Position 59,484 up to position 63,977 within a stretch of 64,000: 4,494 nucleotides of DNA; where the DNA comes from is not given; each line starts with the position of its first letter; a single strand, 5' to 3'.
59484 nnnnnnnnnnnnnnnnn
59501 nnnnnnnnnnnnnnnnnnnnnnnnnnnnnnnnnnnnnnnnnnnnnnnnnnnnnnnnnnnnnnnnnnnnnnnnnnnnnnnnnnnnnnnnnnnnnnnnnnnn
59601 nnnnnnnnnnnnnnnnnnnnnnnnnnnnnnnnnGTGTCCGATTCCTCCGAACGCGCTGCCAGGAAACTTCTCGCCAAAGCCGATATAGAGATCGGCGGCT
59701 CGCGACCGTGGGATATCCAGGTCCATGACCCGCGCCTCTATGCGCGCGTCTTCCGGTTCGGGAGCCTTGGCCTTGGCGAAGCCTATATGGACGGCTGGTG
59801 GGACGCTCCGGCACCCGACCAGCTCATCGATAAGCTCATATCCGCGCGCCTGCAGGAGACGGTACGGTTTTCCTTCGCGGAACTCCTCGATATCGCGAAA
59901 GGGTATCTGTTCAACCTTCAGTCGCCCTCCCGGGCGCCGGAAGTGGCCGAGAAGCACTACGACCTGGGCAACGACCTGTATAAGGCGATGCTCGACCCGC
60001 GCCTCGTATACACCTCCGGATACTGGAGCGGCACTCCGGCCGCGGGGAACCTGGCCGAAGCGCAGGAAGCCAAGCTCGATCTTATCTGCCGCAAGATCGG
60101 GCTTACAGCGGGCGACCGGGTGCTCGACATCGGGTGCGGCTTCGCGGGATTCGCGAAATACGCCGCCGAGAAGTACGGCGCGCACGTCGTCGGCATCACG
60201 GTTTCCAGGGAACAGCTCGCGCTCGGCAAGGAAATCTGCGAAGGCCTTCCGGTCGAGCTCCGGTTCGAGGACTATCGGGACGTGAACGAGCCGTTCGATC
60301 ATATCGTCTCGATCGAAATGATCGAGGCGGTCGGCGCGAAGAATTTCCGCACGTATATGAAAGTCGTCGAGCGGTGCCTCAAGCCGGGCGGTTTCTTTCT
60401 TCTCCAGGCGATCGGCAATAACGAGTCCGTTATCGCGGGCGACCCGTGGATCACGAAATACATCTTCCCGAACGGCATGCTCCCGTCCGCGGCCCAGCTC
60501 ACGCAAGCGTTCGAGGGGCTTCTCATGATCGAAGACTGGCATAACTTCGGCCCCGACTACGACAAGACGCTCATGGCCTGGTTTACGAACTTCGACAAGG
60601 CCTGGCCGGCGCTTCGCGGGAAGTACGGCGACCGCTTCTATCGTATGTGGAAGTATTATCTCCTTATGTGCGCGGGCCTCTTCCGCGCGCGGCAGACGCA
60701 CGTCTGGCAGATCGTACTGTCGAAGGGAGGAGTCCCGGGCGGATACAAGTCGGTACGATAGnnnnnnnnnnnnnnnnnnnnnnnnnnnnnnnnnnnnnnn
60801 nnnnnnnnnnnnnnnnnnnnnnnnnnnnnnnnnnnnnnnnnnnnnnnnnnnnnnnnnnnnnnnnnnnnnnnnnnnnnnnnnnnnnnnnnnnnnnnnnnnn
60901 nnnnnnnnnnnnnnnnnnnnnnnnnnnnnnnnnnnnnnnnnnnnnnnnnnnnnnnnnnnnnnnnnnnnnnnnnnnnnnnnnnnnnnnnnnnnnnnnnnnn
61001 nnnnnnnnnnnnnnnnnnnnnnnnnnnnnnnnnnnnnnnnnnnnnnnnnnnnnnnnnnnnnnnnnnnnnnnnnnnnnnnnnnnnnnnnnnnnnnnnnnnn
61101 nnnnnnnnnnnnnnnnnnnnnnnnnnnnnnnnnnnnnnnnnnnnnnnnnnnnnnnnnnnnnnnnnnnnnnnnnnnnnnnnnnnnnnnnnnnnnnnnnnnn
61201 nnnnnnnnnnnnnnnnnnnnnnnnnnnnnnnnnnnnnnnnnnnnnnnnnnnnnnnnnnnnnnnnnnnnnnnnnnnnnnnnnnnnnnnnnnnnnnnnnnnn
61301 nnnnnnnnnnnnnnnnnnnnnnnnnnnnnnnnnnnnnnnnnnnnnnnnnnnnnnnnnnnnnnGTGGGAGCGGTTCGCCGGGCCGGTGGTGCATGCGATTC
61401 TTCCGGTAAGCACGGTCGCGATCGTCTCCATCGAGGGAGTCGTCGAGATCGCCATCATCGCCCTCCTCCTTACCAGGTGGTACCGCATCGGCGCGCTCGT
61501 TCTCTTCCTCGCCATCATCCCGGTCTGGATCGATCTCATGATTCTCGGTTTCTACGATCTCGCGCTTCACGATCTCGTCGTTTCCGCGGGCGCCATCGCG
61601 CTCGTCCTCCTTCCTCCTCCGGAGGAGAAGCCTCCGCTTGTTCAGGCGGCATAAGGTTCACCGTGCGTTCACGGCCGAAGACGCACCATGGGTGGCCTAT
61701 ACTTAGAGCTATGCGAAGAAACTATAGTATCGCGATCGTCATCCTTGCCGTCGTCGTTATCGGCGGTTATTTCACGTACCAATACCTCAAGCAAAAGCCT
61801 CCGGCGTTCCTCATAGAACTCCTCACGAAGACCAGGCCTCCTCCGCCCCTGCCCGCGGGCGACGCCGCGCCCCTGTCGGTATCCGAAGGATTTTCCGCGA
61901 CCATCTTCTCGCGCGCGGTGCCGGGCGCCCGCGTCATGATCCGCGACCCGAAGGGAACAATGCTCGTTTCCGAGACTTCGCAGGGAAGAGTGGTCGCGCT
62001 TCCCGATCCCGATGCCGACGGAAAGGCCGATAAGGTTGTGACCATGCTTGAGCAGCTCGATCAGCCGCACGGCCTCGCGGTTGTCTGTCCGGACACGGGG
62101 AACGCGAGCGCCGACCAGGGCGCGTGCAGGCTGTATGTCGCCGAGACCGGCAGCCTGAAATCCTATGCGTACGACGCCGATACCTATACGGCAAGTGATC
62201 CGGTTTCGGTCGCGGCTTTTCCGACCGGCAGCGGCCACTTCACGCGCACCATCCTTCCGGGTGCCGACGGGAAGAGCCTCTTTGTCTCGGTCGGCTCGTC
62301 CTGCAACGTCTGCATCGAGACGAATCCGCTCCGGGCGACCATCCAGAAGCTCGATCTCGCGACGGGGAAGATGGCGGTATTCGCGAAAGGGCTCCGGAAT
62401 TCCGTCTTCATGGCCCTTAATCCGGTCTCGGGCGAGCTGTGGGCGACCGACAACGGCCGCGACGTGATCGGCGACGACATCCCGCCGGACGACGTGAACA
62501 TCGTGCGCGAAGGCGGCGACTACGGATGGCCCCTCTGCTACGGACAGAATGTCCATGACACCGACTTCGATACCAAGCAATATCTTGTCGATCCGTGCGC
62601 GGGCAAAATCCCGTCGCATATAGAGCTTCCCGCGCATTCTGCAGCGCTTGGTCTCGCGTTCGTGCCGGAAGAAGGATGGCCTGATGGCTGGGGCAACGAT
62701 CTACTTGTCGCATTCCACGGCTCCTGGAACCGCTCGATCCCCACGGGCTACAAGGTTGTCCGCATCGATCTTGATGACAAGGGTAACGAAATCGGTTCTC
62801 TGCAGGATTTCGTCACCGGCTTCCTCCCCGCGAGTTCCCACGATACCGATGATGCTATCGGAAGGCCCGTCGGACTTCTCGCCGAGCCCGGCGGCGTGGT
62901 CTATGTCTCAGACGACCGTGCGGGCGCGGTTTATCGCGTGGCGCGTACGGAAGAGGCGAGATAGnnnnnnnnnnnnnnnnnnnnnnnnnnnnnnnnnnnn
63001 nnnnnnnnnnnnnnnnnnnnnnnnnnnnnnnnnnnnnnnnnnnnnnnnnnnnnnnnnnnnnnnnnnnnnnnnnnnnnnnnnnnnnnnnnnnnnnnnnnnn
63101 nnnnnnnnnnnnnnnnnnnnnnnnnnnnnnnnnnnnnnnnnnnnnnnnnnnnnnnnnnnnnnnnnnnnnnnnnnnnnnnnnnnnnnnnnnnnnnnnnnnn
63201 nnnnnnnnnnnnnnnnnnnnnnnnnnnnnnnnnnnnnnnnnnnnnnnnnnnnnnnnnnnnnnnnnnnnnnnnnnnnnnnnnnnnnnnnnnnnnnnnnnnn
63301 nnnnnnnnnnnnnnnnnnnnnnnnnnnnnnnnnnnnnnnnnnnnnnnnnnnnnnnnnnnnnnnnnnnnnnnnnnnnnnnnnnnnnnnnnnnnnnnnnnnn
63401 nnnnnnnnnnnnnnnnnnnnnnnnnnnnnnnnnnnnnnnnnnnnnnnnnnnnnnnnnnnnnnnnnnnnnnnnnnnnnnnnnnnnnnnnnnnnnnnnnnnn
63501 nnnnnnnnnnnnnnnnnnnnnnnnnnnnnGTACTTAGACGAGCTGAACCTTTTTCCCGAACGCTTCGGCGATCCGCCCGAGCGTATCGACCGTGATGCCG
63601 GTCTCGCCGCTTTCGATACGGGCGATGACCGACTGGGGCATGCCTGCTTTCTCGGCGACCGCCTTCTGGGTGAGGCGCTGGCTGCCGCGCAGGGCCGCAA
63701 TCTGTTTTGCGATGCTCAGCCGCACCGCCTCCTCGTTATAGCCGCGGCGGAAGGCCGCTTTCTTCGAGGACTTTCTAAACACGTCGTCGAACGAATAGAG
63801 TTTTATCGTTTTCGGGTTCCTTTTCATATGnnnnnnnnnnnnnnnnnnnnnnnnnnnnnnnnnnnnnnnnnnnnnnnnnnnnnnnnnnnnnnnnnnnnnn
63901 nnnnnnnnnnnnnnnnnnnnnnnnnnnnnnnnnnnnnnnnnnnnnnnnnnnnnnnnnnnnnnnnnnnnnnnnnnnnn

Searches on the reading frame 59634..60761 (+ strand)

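Call 44: search_protein_families(library=pfam, proteins=[window:59634-60761:+], max_evalue=0.001)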
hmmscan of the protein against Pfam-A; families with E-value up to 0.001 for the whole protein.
window:59634-60761:+ (375 aa): 7 families
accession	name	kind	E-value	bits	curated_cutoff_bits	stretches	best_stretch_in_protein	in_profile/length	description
PF02353.26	CMAS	-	8.5e-78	261.9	27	1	100-360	5-273/273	Mycolic acid cyclopropane synthetase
PF13649.12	Methyltransf_25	-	2.9e-14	53.9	27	1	163-253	1-97/97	Methyltransferase domain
PF08241.18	Methyltransf_11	-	1.4e-12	48.5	21.2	1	164-256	1-94/95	Methyltransferase domain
PF08242.18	Methyltransf_12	-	2.3e-10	41.5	30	1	164-255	1-98/98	Methyltransferase domain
PF13847.12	Methyltransf_31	-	3.7e-10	40.1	27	1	158-264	2-116/145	Methyltransferase domain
PF13489.12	Methyltransf_23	-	5.3e-10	39.7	27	1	157-293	20-154/164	Methyltransferase domain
PF01728.25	FtsJ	-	2.3e-06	28.1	24.1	1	147-198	8-59/181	FtsJ-like methyltransferase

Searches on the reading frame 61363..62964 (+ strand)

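Call 44: search_protein_families(library=pfam, proteins=[window:61363-62964:+], max_evalue=0.001)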
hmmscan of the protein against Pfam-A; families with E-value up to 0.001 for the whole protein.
window:61363-62964:+ (533 aa): 3 families
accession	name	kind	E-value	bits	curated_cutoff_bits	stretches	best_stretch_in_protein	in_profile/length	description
PF07995.17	GSDH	-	9e-11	42.1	25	1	335-450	171-276/332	Glucose / Sorbosone dehydrogenase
PF22807.2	TrAA12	-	2.2e-07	30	30.9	0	446-526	295-378/463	TrAA12-like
PF23500.1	DUF7133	-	0.00018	21.4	27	0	205-241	56-92/385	Domain of unknown function (DUF7133)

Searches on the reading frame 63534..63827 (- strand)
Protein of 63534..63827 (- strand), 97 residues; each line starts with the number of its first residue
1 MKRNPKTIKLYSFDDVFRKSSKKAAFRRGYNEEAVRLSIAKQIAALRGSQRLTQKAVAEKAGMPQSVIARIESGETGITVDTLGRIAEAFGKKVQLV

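Call 44: search_protein_families(library=pfam, proteins=[window:63534-63827:-], max_evalue=0.001)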
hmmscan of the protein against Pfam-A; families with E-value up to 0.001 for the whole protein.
window:63534-63827:- (97 aa): 5 families
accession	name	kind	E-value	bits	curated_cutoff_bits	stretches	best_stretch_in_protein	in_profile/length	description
PF01381.28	HTH_3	-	7.1e-15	55.2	23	1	43-94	1-52/55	Helix-turn-helix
PF13560.12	HTH_31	-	5e-10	40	27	1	40-91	3-55/64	Helix-turn-helix domain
PF13744.12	HTH_37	-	1.6e-07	31.5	27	1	33-96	13-77/80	Helix-turn-helix domain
PF12844.13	HTH_19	-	5.7e-06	26.6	30.2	1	42-91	3-52/64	Helix-turn-helix domain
PF13443.12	HTH_26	-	0.00015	22.4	22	1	50-91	9-51/63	Cro/C1-type HTH DNA-binding domain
